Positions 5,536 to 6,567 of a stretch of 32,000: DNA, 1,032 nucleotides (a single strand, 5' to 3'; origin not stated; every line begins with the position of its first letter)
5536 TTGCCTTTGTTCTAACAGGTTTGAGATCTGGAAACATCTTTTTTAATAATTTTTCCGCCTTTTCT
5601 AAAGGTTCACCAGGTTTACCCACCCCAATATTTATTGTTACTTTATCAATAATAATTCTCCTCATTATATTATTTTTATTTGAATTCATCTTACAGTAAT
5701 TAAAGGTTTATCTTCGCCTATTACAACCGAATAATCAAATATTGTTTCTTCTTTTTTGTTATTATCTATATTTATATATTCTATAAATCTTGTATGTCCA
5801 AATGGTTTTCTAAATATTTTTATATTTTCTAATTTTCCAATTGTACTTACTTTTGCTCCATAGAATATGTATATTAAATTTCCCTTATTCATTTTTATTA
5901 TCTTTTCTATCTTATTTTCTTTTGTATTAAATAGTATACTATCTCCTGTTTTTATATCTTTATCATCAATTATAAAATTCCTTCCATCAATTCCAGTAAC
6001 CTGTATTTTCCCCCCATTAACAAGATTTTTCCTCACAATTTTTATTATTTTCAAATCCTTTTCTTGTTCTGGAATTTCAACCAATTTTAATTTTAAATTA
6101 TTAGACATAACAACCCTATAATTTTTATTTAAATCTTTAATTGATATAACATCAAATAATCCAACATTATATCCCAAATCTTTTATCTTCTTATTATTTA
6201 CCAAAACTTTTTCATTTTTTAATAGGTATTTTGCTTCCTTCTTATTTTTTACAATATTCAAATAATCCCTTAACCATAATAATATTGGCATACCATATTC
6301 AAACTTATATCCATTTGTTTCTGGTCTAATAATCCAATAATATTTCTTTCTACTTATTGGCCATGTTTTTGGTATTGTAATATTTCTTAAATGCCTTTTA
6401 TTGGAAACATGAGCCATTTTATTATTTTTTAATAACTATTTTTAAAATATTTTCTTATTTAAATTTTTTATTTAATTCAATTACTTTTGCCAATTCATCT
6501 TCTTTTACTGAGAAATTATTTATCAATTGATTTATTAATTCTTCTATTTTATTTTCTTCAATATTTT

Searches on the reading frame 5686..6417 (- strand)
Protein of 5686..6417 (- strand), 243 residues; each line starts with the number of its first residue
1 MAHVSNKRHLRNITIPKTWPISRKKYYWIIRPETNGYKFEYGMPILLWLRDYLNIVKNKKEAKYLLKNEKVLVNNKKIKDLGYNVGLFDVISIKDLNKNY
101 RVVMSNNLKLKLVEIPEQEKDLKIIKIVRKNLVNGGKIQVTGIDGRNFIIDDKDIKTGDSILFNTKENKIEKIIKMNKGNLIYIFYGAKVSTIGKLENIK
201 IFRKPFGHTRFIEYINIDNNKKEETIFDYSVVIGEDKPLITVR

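Call 98: search_protein_families(library=pfam, proteins=[window:5686-6417:-], max_evalue=0.001)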
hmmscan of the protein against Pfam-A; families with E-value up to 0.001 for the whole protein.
window:5686-6417:- (243 aa): 3 families
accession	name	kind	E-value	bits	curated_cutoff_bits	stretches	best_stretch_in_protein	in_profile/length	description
PF00900.26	Ribosomal_S4e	-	2.9e-20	72.2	25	1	97-170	2-75/75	Ribosomal family S4e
PF08071.17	RS4NT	-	1.8e-07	31.4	27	1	7-33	4-30/37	RS4NT (NUC023) domain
PF01479.30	S4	-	2.9e-06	27.3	22.8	1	53-91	10-48/48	S4 domain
